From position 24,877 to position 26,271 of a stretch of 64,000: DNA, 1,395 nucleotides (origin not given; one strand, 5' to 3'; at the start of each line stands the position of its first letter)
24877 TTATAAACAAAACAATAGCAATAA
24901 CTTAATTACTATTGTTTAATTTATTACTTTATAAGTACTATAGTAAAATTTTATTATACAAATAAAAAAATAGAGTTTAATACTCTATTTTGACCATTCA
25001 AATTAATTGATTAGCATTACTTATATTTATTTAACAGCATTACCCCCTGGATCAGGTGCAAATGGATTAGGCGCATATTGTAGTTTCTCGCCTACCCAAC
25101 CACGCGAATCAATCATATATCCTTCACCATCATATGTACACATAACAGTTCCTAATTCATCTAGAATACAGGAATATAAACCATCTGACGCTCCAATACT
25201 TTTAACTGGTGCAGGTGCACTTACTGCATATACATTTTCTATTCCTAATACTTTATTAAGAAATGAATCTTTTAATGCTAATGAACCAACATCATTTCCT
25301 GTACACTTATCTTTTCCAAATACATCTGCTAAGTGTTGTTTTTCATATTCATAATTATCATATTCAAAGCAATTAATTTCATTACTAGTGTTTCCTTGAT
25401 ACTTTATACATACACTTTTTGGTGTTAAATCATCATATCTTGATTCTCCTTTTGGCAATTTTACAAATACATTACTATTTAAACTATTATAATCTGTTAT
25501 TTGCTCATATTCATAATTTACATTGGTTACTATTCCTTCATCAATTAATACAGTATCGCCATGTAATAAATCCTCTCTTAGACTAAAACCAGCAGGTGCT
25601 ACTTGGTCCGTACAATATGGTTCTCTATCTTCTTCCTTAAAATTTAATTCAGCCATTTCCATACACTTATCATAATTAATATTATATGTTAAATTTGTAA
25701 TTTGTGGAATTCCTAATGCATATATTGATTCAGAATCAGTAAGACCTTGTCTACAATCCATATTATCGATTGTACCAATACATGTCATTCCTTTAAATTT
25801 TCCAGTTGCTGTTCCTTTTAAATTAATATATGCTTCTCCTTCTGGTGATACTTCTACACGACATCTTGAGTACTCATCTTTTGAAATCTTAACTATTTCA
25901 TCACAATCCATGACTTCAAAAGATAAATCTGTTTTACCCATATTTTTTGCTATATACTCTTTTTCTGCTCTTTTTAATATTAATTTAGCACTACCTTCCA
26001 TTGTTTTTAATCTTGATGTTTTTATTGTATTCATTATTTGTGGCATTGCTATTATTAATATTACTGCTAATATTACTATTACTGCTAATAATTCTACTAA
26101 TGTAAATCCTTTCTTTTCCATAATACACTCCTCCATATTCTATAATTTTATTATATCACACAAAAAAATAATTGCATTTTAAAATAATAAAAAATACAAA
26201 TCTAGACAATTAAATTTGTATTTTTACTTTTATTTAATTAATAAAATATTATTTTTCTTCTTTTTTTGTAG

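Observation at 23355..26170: Family of dispersed giant modular type IV pilins; one copy bracketed by ~100-bp direct repeats that duplicate a lipoprotein gene start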

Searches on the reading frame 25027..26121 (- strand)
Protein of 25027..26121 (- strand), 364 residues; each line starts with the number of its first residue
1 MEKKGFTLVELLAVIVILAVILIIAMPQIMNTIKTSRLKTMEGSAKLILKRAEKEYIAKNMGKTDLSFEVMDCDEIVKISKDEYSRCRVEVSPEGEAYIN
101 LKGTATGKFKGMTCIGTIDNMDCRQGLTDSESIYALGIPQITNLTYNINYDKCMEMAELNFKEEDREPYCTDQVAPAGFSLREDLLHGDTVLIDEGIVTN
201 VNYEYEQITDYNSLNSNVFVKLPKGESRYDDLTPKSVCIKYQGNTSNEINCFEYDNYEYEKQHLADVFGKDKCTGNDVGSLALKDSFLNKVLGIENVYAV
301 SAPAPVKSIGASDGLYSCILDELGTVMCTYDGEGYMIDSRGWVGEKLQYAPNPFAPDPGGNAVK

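Call 6: search_protein_families(library=pfam, proteins=[window:25027-26121:-], max_evalue=0.1)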
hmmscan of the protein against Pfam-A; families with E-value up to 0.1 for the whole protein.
window:25027-26121:- (364 aa): 1 family
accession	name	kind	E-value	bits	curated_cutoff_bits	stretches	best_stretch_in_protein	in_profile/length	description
PF07963.17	N_methyl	-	3.5e-06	26.8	21.2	1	3-26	4-27/27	Prokaryotic N-terminal methylation motif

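Call 9: search_protein_families(library=ncbifam, proteins=[window:25027-26121:-], max_evalue=0.01)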
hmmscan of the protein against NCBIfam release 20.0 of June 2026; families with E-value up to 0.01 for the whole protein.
window:25027-26121:- (364 aa): 9 families
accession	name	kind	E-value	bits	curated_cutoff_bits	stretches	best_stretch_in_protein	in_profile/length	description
NF040999.1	pilin_ComGC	equivalog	3.2e-07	30.5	75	1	3-54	1-52/84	competence type IV pilus major pilin ComGC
TIGR02532.1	IV_pilin_GFxxxE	domain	2.5e-06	27.1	16.3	1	3-26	1-24/24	prepilin-type N-terminal cleavage/methylation domain-containing protein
TIGR02596.1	TIGR02596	subfamily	4.6e-06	26.8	70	1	6-41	1-36/196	Verru_Chthon cassette protein D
TIGR01710.1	typeII_sec_gspG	equivalog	2.2e-05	24.5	88.85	1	4-48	1-45/134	type II secretion system major pseudopilin GspG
NF041013.1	T4P_ComGE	equivalog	0.00021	21.3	49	1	3-37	3-37/83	competence type IV pilus minor pilin ComGE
NF007862.0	PRK10574.1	equivalog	0.00029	21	138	1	2-41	3-42/145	prepilin peptidase-dependent pilin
NF040982.1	ComGD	equivalog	0.002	18.6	70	1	3-34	1-31/139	competence type IV pilus minor pilin ComGD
TIGR02599.1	TIGR02599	subfamily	0.0039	16.5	256.5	1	5-36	1-31/361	Verru_Chthon cassette protein C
NF041775.1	typeIV_PilA_Myxo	equivalog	0.005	16.8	400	0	3-43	10-48/214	type IV pilin protein PilA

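Call 16: find_encoding_contigs(protein=window:25027-26121:-, flank=8000, max_places=10)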
Protein window:25027-26121:- (364 aa): 5 contigs read that carry it; 5 places shown.
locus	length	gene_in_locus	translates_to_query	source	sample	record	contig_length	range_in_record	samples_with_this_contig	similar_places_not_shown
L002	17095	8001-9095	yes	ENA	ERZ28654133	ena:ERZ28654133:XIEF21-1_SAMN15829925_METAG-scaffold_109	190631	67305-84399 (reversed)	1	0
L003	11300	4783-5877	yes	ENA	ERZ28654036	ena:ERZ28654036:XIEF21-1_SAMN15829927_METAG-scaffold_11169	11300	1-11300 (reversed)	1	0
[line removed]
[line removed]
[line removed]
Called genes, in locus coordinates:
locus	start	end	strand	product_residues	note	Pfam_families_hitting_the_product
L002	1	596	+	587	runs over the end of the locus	PF08439:Peptidase_M3_N, PF01432:Peptidase_M3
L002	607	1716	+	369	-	PF00226:DnaJ, PF01556:DnaJ_C, PF27659:CHP02642 (faint), PF00684:DnaJ_CXXCXGXG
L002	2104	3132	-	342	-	PF12224:Amidoligase_2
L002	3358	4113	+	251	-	-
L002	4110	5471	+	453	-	PF28494:GlyRS_ins_1 (faint), PF00587:tRNA-synt_2b, PF03129:HGTP_anticodon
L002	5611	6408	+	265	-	-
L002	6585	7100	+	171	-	PF05198:IF3_N, PF00707:IF3_C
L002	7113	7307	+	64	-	PF01632:Ribosomal_L35p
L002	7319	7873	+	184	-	PF00453:Ribosomal_L20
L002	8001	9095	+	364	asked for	PF07963:N_methyl (weak)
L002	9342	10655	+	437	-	PF07963:N_methyl (weak)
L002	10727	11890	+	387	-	PF01183:Glyco_hydro_25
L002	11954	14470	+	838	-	PF00521:DNA_topoisoIV, PF03989:DNA_gyraseA_C (weak)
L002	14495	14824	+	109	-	PF14071:YlbD_coat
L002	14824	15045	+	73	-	PF14003:YlbE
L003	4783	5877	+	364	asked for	PF07963:N_methyl (weak)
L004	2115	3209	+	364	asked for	PF07963:N_methyl (weak)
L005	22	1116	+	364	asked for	PF07963:N_methyl (weak)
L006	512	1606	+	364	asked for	PF07963:N_methyl (weak)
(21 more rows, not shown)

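Call 23: list_cluster_members(proteins=[P0001, window:25027-26121:-, window:39116-40468:-])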
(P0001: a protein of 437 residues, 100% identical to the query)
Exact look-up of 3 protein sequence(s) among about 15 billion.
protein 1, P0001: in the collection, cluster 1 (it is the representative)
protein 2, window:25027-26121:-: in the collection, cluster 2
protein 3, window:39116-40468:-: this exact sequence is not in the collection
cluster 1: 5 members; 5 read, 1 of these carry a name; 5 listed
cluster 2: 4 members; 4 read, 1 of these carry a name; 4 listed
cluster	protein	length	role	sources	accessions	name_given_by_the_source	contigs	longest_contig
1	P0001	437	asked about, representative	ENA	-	-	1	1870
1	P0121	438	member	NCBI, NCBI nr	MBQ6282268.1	MAG: prepilin-type N-terminal cleavage/methylation domain-containing protein [Bacilli ... | prepilin-type N-terminal cleavage/methylation domain-containing protein [Bacilli ...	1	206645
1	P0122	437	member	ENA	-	-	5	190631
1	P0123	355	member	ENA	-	-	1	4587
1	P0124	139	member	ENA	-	-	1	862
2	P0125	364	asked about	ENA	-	-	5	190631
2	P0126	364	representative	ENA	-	-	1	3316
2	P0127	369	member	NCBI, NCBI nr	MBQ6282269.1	MAG: prepilin-type N-terminal cleavage/methylation domain-containing protein [Bacilli ... | prepilin-type N-terminal cleavage/methylation domain-containing protein [Bacilli ...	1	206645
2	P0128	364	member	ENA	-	-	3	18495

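Call 30: find_homologous_proteins(query=window:25027-26121:-)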
Query window:25027-26121:- (364 aa): 1482 proteins with E <= 0.001 among 4331 candidates; the best 120 are listed.
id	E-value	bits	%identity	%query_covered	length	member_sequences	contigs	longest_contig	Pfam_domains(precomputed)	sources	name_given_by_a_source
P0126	1.9e-229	779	94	100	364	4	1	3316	PF07963.18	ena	-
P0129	2.8e-209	712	87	100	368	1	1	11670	PF07963.18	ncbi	-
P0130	6.2e-158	544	69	98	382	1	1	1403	PF07963.18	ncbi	-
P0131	9.0e-157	540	69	95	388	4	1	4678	PF07963.18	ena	-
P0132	1.9e-150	519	70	94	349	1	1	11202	PF07963.18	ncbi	-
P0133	1.6e-131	457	64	92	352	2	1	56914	PF07963.18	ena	-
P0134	8.4e-131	454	62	99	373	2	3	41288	PF07963.18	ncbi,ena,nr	ncbi:MAG: prepilin-type N-terminal cleavage/methylation domain-containing protein [Bacilli bacterium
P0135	4.5e-122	426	62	94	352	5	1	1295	PF07963.18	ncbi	-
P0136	1.2e-115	405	57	94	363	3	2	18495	PF07963.18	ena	-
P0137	1.3e-115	404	59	94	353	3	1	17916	PF07963.18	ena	-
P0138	1.4e-114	401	57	94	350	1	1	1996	PF07963.18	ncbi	-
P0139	1.2e-112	395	58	94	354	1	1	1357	PF07963.18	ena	-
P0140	4.6e-111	389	58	94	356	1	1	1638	PF07963.18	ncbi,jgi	jgi:prepilin-type N-terminal cleavage/methylation domain-containing protein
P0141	2.9e-49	186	39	66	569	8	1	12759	PF07963.18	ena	-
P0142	4.2e-45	172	39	58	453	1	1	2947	PF07963.18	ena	-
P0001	5.1e-33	133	54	37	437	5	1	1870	PF07963.18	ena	-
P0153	8.7e-31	125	52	34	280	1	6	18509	PF09479.17,PF07963.18,PF18998.7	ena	-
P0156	2.4e-29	121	38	60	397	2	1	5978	PF13306.13,PF07963.18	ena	-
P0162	3.3e-28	117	52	36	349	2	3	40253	PF03382.21,PF07963.18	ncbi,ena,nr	ncbi:MAG: BspA family leucine-rich repeat surface protein [Bacilli bacterium]|nr:BspA family leucine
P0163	6.1e-28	116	52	34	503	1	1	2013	PF07591.16,PF07963.18,PF13403.12,PF14890.12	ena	-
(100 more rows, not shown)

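Call 48: predict_structure(alignment_id=A3)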
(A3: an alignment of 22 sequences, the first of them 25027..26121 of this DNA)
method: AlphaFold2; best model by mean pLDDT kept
length: 364 residues; sequences in the alignment: 22
mean_pLDDT: 77.1   pTM: 0.64
mean pLDDT of the five models: 77.1, 76.2, 75.6, 74.3, 73.8
residues with pLDDT >= 90: 76; 70-90: 205; 50-70: 49; < 50: 34
segments of 3 or more residues with pLDDT < 50: 294-303, 348-364
pLDDT, mean of each block of 10 residues (from residue 1): 61 85 67 64 80 81 73 73 73 79 67 79 65 88 91 91 92 90 80 87 89 91 83 87 88 82 88 82 55 48 67 91 89 88 65 34 31
secondary structure, 60 per line:
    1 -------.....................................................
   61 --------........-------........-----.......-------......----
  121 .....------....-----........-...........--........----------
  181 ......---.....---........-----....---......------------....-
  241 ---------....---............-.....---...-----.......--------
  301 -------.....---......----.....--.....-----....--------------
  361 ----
elements in order: H8-60 E69-72 H73-76 E84-91 E97-103 E111-116 E121-125 E132-135 E141-148 H150-160 H163-170 H181-186 H190-194 E198-205 H211-214 E218-223 E236-239 E250-253 H257-268 H286-292 E308-312 E316-321 E326-330 E333-337 E343-346
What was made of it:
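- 25027..26121 (-): pilin2: a bimodular type IV pilin of 364 aa. The pilin module is encoded at 25753-26121. The C module (241 aa, unknown fold) is encoded at 25027-25752. AF2 model with pLDDT 77 (call 48).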

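Call 52: fold_search(model_id=the predicted structure, library=pdb)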
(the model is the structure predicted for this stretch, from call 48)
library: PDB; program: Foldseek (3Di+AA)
matches with E <= 10: 176; with E <= 0.001: 0
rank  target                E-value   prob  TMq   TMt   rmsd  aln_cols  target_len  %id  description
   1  4bxr_A                1.9e-01  0.08  0.11  0.20  25.2       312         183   10  Structure of the wild-type TCP10 domain of Danio rerio CPAP in complex with a peptide of Danio rerio STIL (released 2013-09-25)
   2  4bxr_B                2.5e-01  0.08  0.11  0.20  23.9       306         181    9  Structure of the wild-type TCP10 domain of Danio rerio CPAP in complex with a peptide of Danio rerio STIL (released 2013-09-25)
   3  9euf_5                5.8e-01  0.03  0.11  0.09  29.9       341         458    8  Cryo-EM structure of Staphylococcus aureus bacteriophage phi812 baseplate in the pre-contraction state - complete (released 2025-04-09)
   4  6w3i_B                6.9e-01  0.07  0.12  0.19  21.0       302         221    7  Crystal structure of a FAM46C mutant in complex with Plk4 (released 2020-05-06)
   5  7n4d_A                7.8e-01  0.03  0.08  0.15  17.4       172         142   11  Translation initiation factor eif-5a family protein from Naegleria fowleri ATCC 30863 (released 2021-06-23)
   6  6v05_B                8.2e-01  0.02  0.09  0.10  18.2       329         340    8  Cryo-EM structure of a substrate-engaged Bam complex (released 2020-06-10)
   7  6n46_A                8.7e-01  0.08  0.12  0.19  17.4       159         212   11  Crystal structure of the cryptic polo box domain of a human activated Plk4 (released 2019-09-04)
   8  9ijj_x                8.7e-01  0.02  0.08  0.04  18.5       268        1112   12  In situ structure of the central apparatus in mouse sperm axoneme. (released 2025-06-04)
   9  9ejk_A                9.7e-01  0.03  0.11  0.06  19.5       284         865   10  Lgl2 bound to the aPKCiota-Par6b complex in nucleotide-free form. Head sub-complex region subtracted (released 2025-07-02)
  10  6n45_A                1.0e+00  0.07  0.13  0.20  17.4       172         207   11  Crystal structure of the cryptic polo box domain of human activated Plk4 variant 1 (released 2019-09-04)
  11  4n7v_A                1.0e+00  0.06  0.13  0.20  20.2       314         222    7  Crystal structure of human Plk4 cryptic polo box (CPB) in complex with a Cep152 N-terminal fragment (released 2014-07-02)
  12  4bxq                  1.0e+00  0.03  0.10  0.19  22.9       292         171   10  Structure of the E1021V mutant of the TCP10 domain of Danio rerio CPAP (released 2013-09-25)
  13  1lqm_H                1.1e+00  0.14  0.09  0.32  11.2        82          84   16  ESCHERICHIA COLI URACIL-DNA GLYCOSYLASE COMPLEX WITH URACIL-DNA GLYCOSYLASE INHIBITOR PROTEIN (released 2002-11-10)
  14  6n45_B                1.2e+00  0.07  0.12  0.20  17.4       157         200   13  Crystal structure of the cryptic polo box domain of human activated Plk4 variant 1 (released 2019-09-04)
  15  7tzl_B                1.2e+00  0.01  0.08  0.09  23.1       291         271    7  The DH dehydratase domain of AlnB (released 2023-02-22)
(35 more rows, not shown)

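Call 63: fold_search(model_id=the predicted structure, library=viral)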
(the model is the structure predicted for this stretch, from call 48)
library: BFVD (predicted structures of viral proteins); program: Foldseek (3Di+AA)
matches with E <= 10: 296; with E <= 0.001: 0
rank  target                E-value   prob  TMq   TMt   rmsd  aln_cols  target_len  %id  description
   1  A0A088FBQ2            5.3e-02  0.08  0.13  0.12  49.2       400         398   11  Tail fiber protein [Escherichia phage CICC 80001]
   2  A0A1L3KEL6            1.0e-01  0.11  0.15  0.09  20.0       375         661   10  (no name in the UniProt tables at hand)
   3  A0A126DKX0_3          1.2e-01  0.08  0.10  0.05  25.4       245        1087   10  (no name in the UniProt tables at hand)
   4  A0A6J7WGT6            1.6e-01  0.06  0.11  0.08  21.7       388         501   12  Gp5/Type VI secretion system Vgr protein OB-fold domain-containing protein [uncultured Caudovirales phage]
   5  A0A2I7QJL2            1.8e-01  0.16  0.12  0.21  17.5       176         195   10  (no name in the UniProt tables at hand)
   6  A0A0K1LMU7            2.5e-01  0.51  0.14  0.10  24.8       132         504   11  Tail protein [Caulobacter phage Sansa]
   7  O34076                2.9e-01  0.18  0.14  0.08  12.4       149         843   13  ORF45 [Streptococcus phage O1205]
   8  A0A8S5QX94            2.9e-01  0.05  0.11  0.10  40.5       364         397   11  Uncharacterized protein [Siphoviridae sp. ctoWO12]
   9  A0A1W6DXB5            3.6e-01  0.04  0.11  0.14  23.8       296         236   10  Uncharacterized protein [Sphingobium phage Lacusarx]
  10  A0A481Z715            3.6e-01  0.04  0.12  0.10  26.5       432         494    9  Uncharacterized protein [Pithovirus LCPAC104]
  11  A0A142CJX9            4.1e-01  0.15  0.09  0.09  20.9       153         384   12  (no name in the UniProt tables at hand)
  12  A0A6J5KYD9            5.4e-01  0.14  0.12  0.07  12.3       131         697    9  Uncharacterized protein [uncultured Caudovirales phage]
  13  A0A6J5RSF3            5.4e-01  0.10  0.10  0.28  12.9       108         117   15  Uncharacterized protein [uncultured Caudovirales phage]
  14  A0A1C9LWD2            5.7e-01  0.07  0.10  0.15  22.2       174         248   14  (no name in the UniProt tables at hand)
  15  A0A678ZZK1            5.7e-01  0.02  0.11  0.04  40.7       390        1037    8  Tail fiber protein [Pectobacterium phage Arno18]
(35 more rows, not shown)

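Call 64: find_encoding_contigs(protein=P0129, flank=6000, max_places=4)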
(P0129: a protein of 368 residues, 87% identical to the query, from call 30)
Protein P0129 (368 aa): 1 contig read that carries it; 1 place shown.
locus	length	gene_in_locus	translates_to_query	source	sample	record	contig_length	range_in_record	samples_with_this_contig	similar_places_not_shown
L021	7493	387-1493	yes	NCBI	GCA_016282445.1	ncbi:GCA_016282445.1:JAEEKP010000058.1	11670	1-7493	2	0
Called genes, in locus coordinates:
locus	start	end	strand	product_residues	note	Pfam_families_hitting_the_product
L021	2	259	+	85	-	?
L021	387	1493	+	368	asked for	PF07963:N_methyl (weak)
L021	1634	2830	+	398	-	PF01183:Glyco_hydro_25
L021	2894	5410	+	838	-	PF00521:DNA_topoisoIV, PF03989:DNA_gyraseA_C (weak)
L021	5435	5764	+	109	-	PF14071:YlbD_coat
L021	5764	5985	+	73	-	PF14003:YlbE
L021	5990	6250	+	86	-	-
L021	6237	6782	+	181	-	PF03602:Cons_hypoth95, PF05891:Methyltransf_PK (weak), PF05175:MTS (weak), PF09445:Methyltransf_15 (weak)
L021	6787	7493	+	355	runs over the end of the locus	PF03033:Glyco_transf_28, PF00201:UDPGT (weak), PF04101:Glyco_tran_28_C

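Call 78: search_protein_families(library=pfam, proteins=[P0163, P0153, P0162, P0156], max_evalue=0.001)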
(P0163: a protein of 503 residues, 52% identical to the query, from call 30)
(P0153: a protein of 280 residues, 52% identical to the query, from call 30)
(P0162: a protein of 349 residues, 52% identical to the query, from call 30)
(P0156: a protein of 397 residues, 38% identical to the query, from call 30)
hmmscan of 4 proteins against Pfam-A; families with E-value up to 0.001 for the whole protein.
P0163 (503 aa): 5 families
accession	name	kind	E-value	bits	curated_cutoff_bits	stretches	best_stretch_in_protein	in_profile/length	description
PF07591.16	PT-HINT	-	8.4e-19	68.6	27.7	1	362-488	2-135/137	Pretoxin HINT domain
PF14890.11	Intein_splicing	-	1.9e-10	41.2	35.8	1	367-489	7-155/155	Intein splicing domain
PF07963.17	N_methyl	-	2.6e-08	33.6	21.2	1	4-29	2-27/27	Prokaryotic N-terminal methylation motif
PF13403.11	Hint_2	-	7.5e-06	26.8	28.4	1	355-428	2-79/147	Hint domain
PF08517.17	AXH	-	0.00096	20.1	33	0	356-432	1-87/116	Ataxin-1 and HBP1 module (AXH)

P0153 (280 aa): 3 families
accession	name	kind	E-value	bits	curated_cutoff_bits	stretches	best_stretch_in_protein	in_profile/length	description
PF09479.16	Flg_new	-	1.9e-10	41.1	27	1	203-270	1-65/65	Listeria-Bacteroides repeat domain (List_Bact_rpt)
PF07963.17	N_methyl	-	4.7e-08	32.7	21.2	1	3-28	2-27/27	Prokaryotic N-terminal methylation motif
PF18998.6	Flg_new_2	-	4.4e-05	23.8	23.6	0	134-200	4-71/73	Divergent InlB B-repeat domain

P0162 (349 aa): 2 families
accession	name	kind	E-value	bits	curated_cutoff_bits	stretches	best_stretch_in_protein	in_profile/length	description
PF03382.20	DUF285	-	5.2e-18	65.4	25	1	212-320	6-114/120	Mycoplasma protein of unknown function, DUF285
PF07963.17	N_methyl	-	3.6e-07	29.9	21.2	1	1-27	1-27/27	Prokaryotic N-terminal methylation motif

P0156 (397 aa): 2 families
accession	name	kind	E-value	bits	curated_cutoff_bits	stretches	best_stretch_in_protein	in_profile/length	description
PF13306.12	LRR_5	-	3.5e-13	50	27.7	1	279-345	13-77/127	BspA type Leucine rich repeat region (6 copies)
PF07963.17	N_methyl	-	2.5e-08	33.6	21.2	1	1-26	1-26/27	Prokaryotic N-terminal methylation motif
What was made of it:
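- Fusions occur with DUF285, BspA-LRR, Flg_new and PT-HINT modules (calls 30, 78). One conserved N module carries very many unrelated surface-protein modules typical of wall-less or thin-walled Bacillota (DUF285, BspA-LRR, Flg_new, PT-HINT) (calls 30, 78).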
